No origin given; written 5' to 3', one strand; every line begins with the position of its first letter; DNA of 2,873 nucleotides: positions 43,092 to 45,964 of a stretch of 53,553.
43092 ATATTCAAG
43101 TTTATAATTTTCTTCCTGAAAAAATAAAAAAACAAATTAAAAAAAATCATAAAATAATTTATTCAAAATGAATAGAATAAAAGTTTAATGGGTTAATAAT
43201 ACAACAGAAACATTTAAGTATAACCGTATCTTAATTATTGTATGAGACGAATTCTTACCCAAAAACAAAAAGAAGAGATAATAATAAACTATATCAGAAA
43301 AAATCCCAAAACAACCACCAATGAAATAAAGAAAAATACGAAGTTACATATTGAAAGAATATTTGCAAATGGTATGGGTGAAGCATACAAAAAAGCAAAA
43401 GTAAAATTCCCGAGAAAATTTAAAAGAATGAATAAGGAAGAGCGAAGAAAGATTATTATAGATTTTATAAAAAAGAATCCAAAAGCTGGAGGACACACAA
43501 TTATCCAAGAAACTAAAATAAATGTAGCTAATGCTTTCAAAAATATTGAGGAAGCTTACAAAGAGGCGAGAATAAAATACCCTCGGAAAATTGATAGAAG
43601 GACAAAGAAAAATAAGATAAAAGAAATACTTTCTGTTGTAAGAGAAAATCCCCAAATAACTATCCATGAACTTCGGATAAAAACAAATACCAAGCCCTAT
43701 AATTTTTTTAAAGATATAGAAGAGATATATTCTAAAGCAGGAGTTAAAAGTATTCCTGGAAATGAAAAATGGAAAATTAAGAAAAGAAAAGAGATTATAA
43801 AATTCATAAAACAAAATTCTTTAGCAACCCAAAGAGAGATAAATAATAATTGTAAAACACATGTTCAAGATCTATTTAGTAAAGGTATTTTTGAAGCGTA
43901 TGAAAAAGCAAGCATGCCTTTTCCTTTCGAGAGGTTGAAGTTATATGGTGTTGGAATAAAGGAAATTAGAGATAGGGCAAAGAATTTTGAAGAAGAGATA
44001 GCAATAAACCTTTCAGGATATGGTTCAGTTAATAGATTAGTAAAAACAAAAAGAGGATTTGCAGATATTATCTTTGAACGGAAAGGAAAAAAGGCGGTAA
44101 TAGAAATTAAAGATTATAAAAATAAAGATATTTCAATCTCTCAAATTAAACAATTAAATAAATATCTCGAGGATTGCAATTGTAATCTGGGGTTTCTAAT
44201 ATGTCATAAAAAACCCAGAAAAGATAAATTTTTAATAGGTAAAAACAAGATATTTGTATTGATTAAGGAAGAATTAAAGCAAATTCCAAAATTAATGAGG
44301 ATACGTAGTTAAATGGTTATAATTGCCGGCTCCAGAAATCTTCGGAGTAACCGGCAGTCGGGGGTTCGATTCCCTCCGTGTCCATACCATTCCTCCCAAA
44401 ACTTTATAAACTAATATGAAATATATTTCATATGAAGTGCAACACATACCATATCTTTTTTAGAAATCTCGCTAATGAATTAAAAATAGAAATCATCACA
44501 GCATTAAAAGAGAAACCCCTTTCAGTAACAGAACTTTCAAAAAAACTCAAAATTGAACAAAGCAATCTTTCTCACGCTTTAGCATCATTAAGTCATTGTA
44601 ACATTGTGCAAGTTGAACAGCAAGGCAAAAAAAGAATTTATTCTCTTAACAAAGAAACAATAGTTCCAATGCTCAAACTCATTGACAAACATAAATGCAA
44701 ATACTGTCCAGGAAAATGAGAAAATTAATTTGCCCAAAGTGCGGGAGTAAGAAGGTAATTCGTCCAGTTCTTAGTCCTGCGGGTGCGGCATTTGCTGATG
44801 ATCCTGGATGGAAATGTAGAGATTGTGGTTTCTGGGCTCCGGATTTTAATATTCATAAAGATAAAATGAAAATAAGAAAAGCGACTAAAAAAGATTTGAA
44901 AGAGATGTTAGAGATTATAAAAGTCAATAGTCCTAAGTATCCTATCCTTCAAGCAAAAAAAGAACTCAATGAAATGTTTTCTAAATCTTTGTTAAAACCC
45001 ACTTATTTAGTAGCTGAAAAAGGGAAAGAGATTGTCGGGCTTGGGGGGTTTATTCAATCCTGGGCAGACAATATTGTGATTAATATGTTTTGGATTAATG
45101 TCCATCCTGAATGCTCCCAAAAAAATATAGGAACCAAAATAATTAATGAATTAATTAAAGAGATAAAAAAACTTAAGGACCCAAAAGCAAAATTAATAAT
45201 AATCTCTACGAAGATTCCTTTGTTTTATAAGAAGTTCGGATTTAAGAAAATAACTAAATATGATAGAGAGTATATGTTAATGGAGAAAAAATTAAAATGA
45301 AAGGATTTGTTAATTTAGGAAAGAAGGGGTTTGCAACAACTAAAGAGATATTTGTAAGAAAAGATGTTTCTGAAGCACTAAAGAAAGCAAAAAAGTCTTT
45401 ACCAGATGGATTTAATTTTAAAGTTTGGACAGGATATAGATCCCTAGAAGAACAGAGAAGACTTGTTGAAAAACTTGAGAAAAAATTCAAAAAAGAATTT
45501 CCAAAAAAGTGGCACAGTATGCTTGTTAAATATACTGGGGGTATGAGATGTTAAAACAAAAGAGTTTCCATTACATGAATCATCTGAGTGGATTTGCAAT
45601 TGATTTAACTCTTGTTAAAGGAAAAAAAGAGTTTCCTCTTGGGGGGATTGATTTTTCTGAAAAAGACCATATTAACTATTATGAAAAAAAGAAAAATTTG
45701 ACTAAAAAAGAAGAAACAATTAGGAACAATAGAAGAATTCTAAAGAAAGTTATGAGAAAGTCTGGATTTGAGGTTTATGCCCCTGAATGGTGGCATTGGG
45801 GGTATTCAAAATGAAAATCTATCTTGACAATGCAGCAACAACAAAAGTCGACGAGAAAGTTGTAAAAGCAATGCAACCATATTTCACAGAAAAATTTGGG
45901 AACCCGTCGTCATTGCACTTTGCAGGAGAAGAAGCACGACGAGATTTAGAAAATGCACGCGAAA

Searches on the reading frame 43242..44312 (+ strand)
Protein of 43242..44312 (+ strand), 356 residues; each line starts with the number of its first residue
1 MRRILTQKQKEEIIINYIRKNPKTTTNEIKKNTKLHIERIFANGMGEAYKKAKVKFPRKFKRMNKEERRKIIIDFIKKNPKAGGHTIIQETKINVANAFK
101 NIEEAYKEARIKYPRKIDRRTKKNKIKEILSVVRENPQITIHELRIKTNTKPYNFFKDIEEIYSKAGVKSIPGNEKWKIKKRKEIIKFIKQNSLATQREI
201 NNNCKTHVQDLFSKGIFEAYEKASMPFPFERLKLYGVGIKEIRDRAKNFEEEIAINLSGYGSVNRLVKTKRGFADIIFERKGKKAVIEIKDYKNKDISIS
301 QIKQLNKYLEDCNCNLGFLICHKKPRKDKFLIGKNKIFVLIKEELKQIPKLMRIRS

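Call 9: search_protein_families(library=pfam, proteins=[window:43242-44312:+], max_evalue=0.001)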
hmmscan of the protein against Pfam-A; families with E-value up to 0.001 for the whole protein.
window:43242-44312:+ (356 aa): 1 family
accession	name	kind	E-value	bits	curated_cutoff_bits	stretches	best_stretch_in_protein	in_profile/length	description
PF18929.5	DUF5678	-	0.00064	19.9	23.2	0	100-116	23-39/49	Family of unknown function (DUF5678)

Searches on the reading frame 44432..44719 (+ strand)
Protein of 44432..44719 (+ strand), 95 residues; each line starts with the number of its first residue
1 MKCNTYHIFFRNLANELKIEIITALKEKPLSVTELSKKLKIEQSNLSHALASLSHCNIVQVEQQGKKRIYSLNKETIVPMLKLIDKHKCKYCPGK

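Call 3: search_protein_families(library=pfam, proteins=[window:44432-44719:+], max_evalue=0.01)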
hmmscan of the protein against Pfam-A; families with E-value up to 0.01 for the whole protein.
window:44432-44719:+ (95 aa): 13 families
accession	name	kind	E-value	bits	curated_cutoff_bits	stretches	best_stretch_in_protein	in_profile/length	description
PF01022.26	HTH_5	-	7.7e-10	38.9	22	1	17-60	3-46/47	Bacterial regulatory protein, arsR family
PF01978.25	TrmB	-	3.3e-06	27.3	25.6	1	25-71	18-63/68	Sugar-specific transcriptional regulator TrmB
PF25212.1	HVO_A0114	-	1.3e-05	25.3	27.6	1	14-69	20-77/84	HVO_A0114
PF12840.13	HTH_20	-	4.3e-05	23.8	27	1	13-55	1-44/51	Helix-turn-helix domain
PF08100.18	Dimerisation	-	0.00017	21.8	25.6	1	17-73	26-84/93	O-methyltransferase dimerisation domain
PF12802.13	MarR_2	-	0.00034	21.2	27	1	21-68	10-60/61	MarR family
PF21476.4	PF0610-like_N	-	0.00067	20.3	33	1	20-43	5-28/50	PF0610-like, N-terminal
PF24270.1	HTH_Cmi2_C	-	0.002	18.8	27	1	15-64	74-123/125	Cmi2, C-terminal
PF20024.5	DUF6432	-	0.0031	18.2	29.6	1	16-79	12-77/97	Family of unknown function (DUF6432)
PF01047.28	MarR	-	0.0045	17.3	24.6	1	27-63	15-51/59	MarR family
PF09339.16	HTH_IclR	-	0.0047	17.1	22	1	27-60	16-49/52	IclR helix-turn-helix domain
PF02082.26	Rrf2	-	0.005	17.4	30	1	24-75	18-68/132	Iron-dependent Transcriptional regulator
PF08221.17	HTH_9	-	0.0061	17.1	23.4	1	25-60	23-58/62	RNA polymerase III subunit RPC82 helix-turn-helix domain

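Call 4: search_protein_families(library=ncbifam, proteins=[window:44432-44719:+], max_evalue=0.01)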
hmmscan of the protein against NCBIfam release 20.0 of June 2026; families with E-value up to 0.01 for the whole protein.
window:44432-44719:+ (95 aa): 15 families
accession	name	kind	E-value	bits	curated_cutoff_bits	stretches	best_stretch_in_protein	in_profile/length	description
NF033788.1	HTH_metalloreg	subfamily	9e-19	67.1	55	1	9-78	4-74/77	metalloregulator ArsR/SmtB family transcription factor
NF033789.1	repress_SdpR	subfamily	1.8e-11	43.8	100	1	10-82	2-74/79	autorepressor SdpR family transcription factor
NF040642.1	sulf_sens_BigR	equivalog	3.3e-10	39.9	155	1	9-79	13-83/95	sulfite-sensing transcriptional repressor BigR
NF045707.1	Dbac_1936_reg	equivalog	1.7e-08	34.4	115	1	7-84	8-85/99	ArsR/SmtB-type metalloregulator TsoR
NF047906.1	CdPbTransRegCmtR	equivalog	6e-08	32.5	150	1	11-78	16-83/104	Cd(II)/Pb(II)-sensing metalloregulatory transcriptional regulator CmtR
NF053755.1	MsvR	equivalog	8e-06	25.7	220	1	12-82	9-82/236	transcriptional factor MsvR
NF007528.0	PRK10141.1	subfamily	1.7e-05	24.7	97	1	9-75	9-76/117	metalloregulator ArsR/SmtB family transcription factor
NF041413.1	ArsR_Rv2640c_fam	equivalog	8.6e-05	22.9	155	1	11-89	37-118/118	Rv2640c family ArsR-like transcriptional regulator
TIGR01884.1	cas_HTH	subfamily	9.2e-05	21.9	60.2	1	15-74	141-200/202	CRISPR-associated CARF protein Csa3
NF053606.1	Sta1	subfamily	0.0002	21.4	80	1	19-68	23-73/100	Sta1 family transcriptional regulator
NF052532.1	TransRegPagRBaca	equivalog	0.00045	20.3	170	1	12-84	23-95/99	transcriptional repressor PagR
NF007297.0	PRK09775.1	equivalog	0.0049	15.7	401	1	20-76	6-60/446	type II toxin-antitoxin system HipA family toxin YjjJ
NF040939.2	trans_reg_lrs14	equivalog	0.0054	16.7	90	1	18-68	23-75/103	Lrs14 family HTH-type transcriptional regulator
NF003210.0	PRK04172.1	equivalog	0.0066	15.3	350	1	17-75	7-65/496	phenylalanine--tRNA ligase subunit alpha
NF053609.1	Sul12a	equivalog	0.0081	16.3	150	0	20-89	9-79/103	Sul12a family chromatin-organizing protein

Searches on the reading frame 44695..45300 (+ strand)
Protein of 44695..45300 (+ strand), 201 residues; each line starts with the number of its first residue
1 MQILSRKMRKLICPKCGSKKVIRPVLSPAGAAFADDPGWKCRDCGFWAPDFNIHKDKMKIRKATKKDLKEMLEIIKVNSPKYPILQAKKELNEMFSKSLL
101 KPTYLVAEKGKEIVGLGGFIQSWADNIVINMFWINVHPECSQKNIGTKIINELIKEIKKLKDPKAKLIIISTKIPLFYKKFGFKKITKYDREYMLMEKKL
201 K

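Call 3: search_protein_families(library=pfam, proteins=[window:44695-45300:+], max_evalue=0.01)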
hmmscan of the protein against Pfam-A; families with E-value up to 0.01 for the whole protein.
window:44695-45300:+ (201 aa): 5 families
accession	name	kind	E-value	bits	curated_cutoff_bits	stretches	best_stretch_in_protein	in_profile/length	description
PF13508.13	Acetyltransf_7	-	7.3e-11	42.7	27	1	103-185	4-84/84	Acetyltransferase (GNAT) domain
PF00583.31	Acetyltransf_1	-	2.9e-07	31.2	20.7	1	99-183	30-116/116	Acetyltransferase (GNAT) family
PF13673.13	Acetyltransf_10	-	3e-07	30.9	23.6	1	90-188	21-112/128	Acetyltransferase (GNAT) domain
PF13527.13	Acetyltransf_9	-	0.00018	22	25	1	59-185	1-126/127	Acetyltransferase (GNAT) domain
PF13420.13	Acetyltransf_4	-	0.0049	17.3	24.3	1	60-187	1-138/155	Acetyltransferase (GNAT) domain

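Call 4: search_protein_families(library=ncbifam, proteins=[window:44695-45300:+], max_evalue=0.01)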
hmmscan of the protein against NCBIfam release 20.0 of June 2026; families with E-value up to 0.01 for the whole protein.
window:44695-45300:+ (201 aa): 9 families
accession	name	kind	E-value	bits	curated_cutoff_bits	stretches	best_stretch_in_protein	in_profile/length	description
NF005840.0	PRK07757.1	equivalog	8e-11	42.1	154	1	57-188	2-123/153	N-acetyltransferase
NF005921.0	PRK07922.1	equivalog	3.3e-09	36.6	180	1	55-189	4-129/170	amino-acid N-acetyltransferase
TIGR01575.1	rimI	equivalog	6.8e-07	29.5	86.4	1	87-189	19-118/132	ribosomal protein S18-alanine N-acetyltransferase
NF002959.0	PRK03624.1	equivalog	1.7e-05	24.6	124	1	55-185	4-131/147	GNAT family acetyltransferase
NF003641.0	PRK05279.1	equivalog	0.00023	20.1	344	1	56-187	293-416/441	amino-acid N-acetyltransferase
NF040501.1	resist_ArsN2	equivalog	0.00025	20.7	125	1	103-188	25-106/133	arsenic resistance N-acetyltransferase ArsN2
NF008964.0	PRK12308.1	equivalog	0.00053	18.5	657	1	56-189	462-585/624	argininosuccinate lyase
NF047912.1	ECs_2282_CxxC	subfamily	0.0034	17.3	37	1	10-45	2-34/60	ECs_2282 family putative zinc-binding protein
TIGR01890.1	N-Ac-Glu-synth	equivalog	0.0079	15.2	202.85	1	54-187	279-404/429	amino-acid N-acetyltransferase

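Call 65: search_protein_families(library=padloc, proteins=[window:44716-45300:+], max_evalue=0.001)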
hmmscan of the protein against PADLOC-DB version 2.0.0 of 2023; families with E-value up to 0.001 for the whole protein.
window:44716-45300:+ (194 aa): 0 families

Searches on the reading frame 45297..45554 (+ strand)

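Call 3: search_protein_families(library=pfam, proteins=[window:45297-45554:+], max_evalue=0.01)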
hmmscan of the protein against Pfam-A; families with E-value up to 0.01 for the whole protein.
window:45297-45554:+ (85 aa): 1 family
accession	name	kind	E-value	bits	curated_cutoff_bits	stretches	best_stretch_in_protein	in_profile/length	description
PF02557.22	VanY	-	0.0016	18.6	25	1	20-71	4-56/132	D-alanyl-D-alanine carboxypeptidase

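Call 4: search_protein_families(library=ncbifam, proteins=[window:45297-45554:+], max_evalue=0.01)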
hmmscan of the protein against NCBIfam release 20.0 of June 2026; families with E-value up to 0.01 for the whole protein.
window:45297-45554:+ (85 aa): 1 family
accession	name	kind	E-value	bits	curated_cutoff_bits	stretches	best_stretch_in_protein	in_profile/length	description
NF000380.1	vanXY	equivalog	0.0012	18.5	250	1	14-72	26-84/179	D,D-carboxypeptidase/D,D-dipeptidase VanXY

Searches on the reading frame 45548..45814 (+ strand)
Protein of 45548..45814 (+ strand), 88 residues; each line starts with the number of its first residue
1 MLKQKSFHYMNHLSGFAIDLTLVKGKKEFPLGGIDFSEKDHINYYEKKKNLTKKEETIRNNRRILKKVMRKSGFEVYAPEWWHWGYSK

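Call 3: search_protein_families(library=pfam, proteins=[window:45548-45814:+], max_evalue=0.01)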
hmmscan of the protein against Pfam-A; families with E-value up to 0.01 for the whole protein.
window:45548-45814:+ (88 aa): 1 family
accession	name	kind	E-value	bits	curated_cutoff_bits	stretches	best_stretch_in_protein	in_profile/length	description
PF01427.22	Peptidase_M15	-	9e-10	39.1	27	1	10-84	110-182/199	D-ala-D-ala dipeptidase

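Call 4: search_protein_families(library=ncbifam, proteins=[window:45548-45814:+], max_evalue=0.01)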
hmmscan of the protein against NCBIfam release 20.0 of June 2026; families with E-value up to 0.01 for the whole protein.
window:45548-45814:+ (88 aa): 2 families
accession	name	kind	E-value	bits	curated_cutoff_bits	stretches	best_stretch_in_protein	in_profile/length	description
NF033115.1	dipept_VanX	equivalog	1.2e-09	38.3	320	1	11-85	113-184/199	D-Ala-D-Ala dipeptidase VanX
NF007557.0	PRK10178.1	equivalog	1.4e-09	37.9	176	1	11-84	97-166/188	D-alanyl-D-alanine dipeptidase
